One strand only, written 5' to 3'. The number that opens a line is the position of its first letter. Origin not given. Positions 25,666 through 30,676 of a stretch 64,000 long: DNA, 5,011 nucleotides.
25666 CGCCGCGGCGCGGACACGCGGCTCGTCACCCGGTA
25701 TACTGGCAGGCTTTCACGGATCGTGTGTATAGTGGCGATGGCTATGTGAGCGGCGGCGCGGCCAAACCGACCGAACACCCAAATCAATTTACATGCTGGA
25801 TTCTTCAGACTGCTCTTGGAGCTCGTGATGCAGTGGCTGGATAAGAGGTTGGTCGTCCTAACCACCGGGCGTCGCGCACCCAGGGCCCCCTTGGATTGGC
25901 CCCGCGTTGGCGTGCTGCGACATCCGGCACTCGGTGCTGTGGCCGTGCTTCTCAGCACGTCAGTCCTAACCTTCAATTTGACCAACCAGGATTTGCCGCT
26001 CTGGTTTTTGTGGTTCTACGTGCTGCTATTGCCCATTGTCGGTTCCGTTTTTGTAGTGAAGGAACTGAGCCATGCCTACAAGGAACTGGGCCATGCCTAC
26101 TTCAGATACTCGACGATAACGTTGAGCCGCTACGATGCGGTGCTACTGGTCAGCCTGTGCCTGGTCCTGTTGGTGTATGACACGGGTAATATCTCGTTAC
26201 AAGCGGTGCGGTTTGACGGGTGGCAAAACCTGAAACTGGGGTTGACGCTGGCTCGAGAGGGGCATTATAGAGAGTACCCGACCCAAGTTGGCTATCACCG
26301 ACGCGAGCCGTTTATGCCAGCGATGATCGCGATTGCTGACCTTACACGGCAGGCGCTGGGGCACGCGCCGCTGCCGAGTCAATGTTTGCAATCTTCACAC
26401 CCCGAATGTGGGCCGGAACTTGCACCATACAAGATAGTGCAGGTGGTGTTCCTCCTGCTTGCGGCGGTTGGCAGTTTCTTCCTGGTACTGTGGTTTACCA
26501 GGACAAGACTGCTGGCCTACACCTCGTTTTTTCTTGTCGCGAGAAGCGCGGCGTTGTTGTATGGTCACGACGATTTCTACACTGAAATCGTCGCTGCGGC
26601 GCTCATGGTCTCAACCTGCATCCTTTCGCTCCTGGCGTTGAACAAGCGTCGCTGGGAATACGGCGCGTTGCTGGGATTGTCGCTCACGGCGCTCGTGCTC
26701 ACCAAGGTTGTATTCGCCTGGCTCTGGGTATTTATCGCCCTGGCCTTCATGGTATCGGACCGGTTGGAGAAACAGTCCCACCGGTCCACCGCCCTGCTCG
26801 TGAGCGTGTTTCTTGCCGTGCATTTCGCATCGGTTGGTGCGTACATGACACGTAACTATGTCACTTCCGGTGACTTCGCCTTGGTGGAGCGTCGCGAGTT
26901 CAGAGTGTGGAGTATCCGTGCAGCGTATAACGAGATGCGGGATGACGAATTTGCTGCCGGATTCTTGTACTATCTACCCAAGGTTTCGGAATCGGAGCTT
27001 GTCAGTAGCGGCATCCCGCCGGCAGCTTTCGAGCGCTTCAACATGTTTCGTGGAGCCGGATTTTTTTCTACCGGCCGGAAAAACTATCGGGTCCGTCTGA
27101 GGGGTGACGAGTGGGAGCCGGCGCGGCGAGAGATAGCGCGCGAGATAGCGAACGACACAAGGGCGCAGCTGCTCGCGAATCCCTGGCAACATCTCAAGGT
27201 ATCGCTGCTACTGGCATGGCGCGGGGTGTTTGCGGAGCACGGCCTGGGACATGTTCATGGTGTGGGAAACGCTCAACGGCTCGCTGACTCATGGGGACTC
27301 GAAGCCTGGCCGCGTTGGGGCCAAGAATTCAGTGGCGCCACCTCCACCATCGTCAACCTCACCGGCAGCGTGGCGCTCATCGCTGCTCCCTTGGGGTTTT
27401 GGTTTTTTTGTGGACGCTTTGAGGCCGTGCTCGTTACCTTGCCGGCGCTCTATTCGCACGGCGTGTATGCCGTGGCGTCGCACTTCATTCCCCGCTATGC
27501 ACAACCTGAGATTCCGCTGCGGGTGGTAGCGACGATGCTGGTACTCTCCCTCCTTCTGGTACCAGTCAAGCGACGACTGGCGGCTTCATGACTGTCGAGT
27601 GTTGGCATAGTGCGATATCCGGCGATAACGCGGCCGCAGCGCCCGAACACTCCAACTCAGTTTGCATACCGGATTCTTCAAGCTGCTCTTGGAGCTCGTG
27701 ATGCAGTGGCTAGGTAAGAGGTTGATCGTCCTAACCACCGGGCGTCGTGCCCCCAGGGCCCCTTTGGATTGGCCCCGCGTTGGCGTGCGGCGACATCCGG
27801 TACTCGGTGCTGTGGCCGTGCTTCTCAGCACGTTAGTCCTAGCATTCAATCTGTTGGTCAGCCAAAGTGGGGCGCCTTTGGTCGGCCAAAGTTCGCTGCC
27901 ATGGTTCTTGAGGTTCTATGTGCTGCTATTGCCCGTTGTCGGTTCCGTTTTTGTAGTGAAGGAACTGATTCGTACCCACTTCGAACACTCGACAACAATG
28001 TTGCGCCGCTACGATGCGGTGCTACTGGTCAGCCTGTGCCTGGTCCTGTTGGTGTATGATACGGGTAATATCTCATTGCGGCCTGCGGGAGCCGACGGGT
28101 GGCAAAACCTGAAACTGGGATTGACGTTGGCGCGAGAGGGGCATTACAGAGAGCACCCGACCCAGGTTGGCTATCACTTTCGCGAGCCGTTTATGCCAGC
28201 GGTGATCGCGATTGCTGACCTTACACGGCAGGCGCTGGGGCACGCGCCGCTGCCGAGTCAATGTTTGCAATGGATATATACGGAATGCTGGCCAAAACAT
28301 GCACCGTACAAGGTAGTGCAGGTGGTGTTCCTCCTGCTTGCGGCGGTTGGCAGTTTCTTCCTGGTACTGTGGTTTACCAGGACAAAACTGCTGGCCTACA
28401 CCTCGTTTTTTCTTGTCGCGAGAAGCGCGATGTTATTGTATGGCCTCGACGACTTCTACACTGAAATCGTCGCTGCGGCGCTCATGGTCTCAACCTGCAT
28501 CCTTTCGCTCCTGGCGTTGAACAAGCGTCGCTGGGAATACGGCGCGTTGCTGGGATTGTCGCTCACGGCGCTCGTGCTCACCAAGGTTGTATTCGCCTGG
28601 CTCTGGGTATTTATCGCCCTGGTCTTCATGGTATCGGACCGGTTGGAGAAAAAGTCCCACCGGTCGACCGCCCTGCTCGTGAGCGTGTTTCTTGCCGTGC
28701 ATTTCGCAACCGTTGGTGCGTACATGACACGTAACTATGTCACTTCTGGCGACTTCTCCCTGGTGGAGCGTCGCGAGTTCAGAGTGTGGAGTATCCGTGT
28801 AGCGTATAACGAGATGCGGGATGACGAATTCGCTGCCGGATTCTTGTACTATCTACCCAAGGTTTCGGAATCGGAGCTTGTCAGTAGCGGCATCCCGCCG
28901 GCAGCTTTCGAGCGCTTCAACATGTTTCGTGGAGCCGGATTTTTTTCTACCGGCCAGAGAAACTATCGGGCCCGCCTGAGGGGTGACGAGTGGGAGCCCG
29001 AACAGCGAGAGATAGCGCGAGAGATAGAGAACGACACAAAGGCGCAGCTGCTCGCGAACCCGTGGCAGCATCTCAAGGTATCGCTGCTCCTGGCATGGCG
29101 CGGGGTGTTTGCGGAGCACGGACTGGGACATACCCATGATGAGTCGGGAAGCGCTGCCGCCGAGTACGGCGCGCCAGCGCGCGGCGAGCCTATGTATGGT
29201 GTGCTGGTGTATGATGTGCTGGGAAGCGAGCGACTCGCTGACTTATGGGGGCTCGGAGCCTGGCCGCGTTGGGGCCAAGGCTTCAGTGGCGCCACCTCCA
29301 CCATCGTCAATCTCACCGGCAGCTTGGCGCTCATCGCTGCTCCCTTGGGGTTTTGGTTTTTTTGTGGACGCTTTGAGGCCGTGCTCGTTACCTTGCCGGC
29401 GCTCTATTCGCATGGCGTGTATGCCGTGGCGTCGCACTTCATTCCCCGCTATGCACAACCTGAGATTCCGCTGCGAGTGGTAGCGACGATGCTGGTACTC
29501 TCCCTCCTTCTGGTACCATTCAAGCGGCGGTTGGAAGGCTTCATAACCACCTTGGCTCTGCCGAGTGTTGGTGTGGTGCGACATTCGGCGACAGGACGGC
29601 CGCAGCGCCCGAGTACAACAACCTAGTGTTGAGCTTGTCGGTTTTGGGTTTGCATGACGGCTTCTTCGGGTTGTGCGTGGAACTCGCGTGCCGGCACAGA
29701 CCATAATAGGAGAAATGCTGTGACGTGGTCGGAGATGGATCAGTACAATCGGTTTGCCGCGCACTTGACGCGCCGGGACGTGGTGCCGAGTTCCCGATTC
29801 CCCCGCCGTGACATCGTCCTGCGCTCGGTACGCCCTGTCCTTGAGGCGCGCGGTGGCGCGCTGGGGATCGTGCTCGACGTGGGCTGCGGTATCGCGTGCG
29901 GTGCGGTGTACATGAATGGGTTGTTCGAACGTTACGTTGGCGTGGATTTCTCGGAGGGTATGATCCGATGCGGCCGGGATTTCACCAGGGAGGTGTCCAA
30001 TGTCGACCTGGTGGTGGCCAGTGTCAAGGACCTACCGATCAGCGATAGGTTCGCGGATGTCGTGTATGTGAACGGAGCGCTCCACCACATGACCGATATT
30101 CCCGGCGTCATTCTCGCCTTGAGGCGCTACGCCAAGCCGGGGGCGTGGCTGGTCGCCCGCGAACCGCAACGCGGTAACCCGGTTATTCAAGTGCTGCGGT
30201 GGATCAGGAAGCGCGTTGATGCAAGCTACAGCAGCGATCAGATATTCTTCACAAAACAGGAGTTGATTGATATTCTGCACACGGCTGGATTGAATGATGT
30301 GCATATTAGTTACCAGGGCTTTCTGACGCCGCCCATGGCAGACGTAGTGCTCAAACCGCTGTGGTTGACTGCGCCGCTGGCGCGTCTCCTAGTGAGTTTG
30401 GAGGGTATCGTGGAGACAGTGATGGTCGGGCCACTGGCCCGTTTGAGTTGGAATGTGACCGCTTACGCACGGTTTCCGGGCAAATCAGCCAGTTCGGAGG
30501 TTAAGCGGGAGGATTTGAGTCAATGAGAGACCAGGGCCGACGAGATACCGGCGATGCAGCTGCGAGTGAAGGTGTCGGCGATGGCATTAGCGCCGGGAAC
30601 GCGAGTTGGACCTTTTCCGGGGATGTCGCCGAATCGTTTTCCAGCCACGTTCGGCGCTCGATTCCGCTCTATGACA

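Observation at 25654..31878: Exact 53-bp direct repeats bracket a lower-G+C ~6.2-kb glycan-modification island in the rpsT / hpt-operon divergent gap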

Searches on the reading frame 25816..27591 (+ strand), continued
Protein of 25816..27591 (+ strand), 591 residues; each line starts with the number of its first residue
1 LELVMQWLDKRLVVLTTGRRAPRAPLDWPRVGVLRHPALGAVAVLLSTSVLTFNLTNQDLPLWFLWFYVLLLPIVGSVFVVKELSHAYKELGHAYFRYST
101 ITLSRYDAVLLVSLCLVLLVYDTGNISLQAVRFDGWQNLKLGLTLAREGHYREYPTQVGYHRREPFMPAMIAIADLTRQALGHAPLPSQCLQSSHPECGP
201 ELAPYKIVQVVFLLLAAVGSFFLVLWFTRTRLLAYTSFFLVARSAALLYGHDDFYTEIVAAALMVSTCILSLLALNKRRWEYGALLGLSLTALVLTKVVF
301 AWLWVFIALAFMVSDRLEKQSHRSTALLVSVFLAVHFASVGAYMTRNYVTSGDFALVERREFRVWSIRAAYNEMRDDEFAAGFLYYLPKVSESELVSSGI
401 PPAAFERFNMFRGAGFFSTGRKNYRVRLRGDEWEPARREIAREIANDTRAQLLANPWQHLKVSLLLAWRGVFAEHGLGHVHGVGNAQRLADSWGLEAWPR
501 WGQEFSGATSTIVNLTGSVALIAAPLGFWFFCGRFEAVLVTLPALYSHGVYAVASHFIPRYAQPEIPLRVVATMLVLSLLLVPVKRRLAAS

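Call 69: find_related_loci(query=A1, collection=viral_contigs, flank=8000)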
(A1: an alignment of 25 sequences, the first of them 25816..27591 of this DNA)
Query A1 (591 aa) in viral_contigs; peptide patterns used: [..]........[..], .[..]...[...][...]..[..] (x = any residue, [..] = any of these).
22 stretches matched a pattern, but none encodes a relative of the query by tblastn (E <= 1e-3).

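Call 70: search_dna_similar(query=window:25816-27591:+, collection=phages, mode=protein, max_rows=5)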
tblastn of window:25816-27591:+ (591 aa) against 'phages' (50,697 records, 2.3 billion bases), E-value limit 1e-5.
No match.

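Call 82: search_protein_families(library=pfam, proteins=[L013:2599-2985:+, L013:734-2521:+], max_evalue=0.01)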
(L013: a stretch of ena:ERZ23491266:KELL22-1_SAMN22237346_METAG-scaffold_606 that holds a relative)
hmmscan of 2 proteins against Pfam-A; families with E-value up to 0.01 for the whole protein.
L013:2599-2985:+ (128 aa): 1 family
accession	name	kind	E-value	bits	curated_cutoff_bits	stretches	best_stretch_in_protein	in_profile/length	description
PF04138.20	GtrA_DPMS_TM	-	1.3e-10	41.9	26.1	1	7-120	1-117/117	GtrA/DPMS, transmembrane domain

L013:734-2521:+ (595 aa): 0 families

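Call 92: search_protein_families(library=phrogs, proteins=[window:25816-27591:+], max_evalue=0.001)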
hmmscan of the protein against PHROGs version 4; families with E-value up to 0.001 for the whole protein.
window:25816-27591:+ (591 aa): 0 families

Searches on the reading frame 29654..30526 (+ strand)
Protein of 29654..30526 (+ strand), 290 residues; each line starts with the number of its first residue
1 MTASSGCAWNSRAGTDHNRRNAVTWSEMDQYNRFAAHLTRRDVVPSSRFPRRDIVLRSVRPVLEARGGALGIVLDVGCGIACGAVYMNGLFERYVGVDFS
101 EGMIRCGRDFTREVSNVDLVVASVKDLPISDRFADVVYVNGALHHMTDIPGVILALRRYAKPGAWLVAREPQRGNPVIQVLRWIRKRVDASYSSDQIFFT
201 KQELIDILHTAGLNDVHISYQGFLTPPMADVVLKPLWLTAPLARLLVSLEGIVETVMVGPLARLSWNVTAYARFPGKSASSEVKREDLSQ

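Call 7: search_protein_families(library=pfam, proteins=[window:29654-30526:+], max_evalue=0.01)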
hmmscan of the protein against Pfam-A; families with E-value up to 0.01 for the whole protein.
window:29654-30526:+ (290 aa): 6 families
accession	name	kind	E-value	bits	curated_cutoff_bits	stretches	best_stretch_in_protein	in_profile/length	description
PF08241.18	Methyltransf_11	-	1.3e-17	64.6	21.2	1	74-167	1-94/95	Methyltransferase domain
PF13649.12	Methyltransf_25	-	2.4e-14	54.2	27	1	73-163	1-96/97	Methyltransferase domain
PF13489.12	Methyltransf_23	-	6.5e-13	49.2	27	1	65-217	18-163/164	Methyltransferase domain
PF08242.18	Methyltransf_12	-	5.9e-11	43.4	30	1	74-166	1-98/98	Methyltransferase domain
PF13847.12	Methyltransf_31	-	2.3e-10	40.8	27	1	73-180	7-114/145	Methyltransferase domain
PF01209.24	Ubie_methyltran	-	2.4e-07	30.8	20.1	1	72-170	50-153/233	ubiE/COQ5 methyltransferase family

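Call 13: search_protein_families(library=ncbifam, proteins=[window:29654-30526:+], max_evalue=1)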
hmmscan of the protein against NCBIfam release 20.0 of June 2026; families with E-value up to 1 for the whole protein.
window:29654-30526:+ (290 aa): 29 families (the best 25 are shown)
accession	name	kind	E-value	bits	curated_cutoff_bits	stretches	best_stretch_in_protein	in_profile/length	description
NF041537.1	ArsM_AhpD_UU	exception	1.3e-10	40.6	510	1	73-228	80-238/345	arsenite methyltransferase/AhpD domain selenoprotein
NF041536.1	ArsM_DUF2284_UU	exception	1.5e-09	36.8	575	1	73-228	80-238/459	arsenite methyltransferase/DUF2284 domain selenoprotein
NF001243.0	PRK00216.1-4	equivalog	3.9e-09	36.2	235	1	73-171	51-154/237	demethylmenaquinone methyltransferase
NF045667.1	MTase_DVU1556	equivalog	1.2e-08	34.6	155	1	72-167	25-118/213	DVU_1556 family methyltransferase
TIGR02752.1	MenG_heptapren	equivalog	3.3e-08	33.4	419.85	1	73-171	49-152/231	demethylmenaquinone methyltransferase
NF001241.0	PRK00216.1-2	equivalog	1e-07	31.8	327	1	60-171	44-150/231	demethylmenaquinone methyltransferase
TIGR02072.1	BioC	equivalog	1.7e-07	31.3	184.95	1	72-173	37-137/244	malonyl-ACP O-methyltransferase BioC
NF047649.1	MTase_UXPK_star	exception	4.4e-07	29.2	460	1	73-167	81-180/283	methyltransferase/UXPK-star double selenoprotein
NF001244.0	PRK00216.1-5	equivalog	6.2e-07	28.9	216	1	72-171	51-156/236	bifunctional demethylmenaquinone methyltransferase/2-methoxy-6-polyprenyl-1,4-benzoquinol methylase UbiE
TIGR01934.1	MenG_MenH_UbiE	subfamily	9.1e-07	28.4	158.35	1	73-173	43-146/223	ubiquinone/menaquinone biosynthesis methyltransferase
NF001240.0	PRK00216.1-1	equivalog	1.7e-06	27.3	378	1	93-180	90-178/251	bifunctional demethylmenaquinone methyltransferase/2-methoxy-6-polyprenyl-1,4-benzoquinol methylase UbiE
NF040539.1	AST_met_ArsM_2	exception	2e-06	27.8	240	1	73-170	60-165/262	putative arsinothricin biosynthesis methyltransferase ArsM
NF045823.1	PthPhpthDimycoMt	equivalog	4.2e-06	26.1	300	1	73-167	70-165/256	phthiotriol/phenolphthiotriol dimycocerosates methyltransferase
TIGR01983.1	UbiG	equivalog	4.4e-06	26.2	102.95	1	73-167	53-150/228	bifunctional 2-polyprenyl-6-hydroxyphenol methylase/3-demethylubiquinol 3-O-methyltransferase UbiG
NF041675.1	sarc_dimgly_tmase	equivalog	4.5e-06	26.8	550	1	69-199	66-201/278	sarcosine/dimethylglycine N-methyltransferase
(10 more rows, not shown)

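Call 92: search_protein_families(library=phrogs, proteins=[window:29654-30526:+], max_evalue=0.001)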
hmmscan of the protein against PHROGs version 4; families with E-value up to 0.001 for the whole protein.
window:29654-30526:+ (290 aa): 2 families
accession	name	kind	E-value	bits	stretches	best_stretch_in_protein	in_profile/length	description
phrog_4752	-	other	3.8e-06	27.3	1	73-210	55-204/241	tRNA methyltransferase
phrog_22502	-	other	1.4e-05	26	1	73-165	75-170/276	methyltransferase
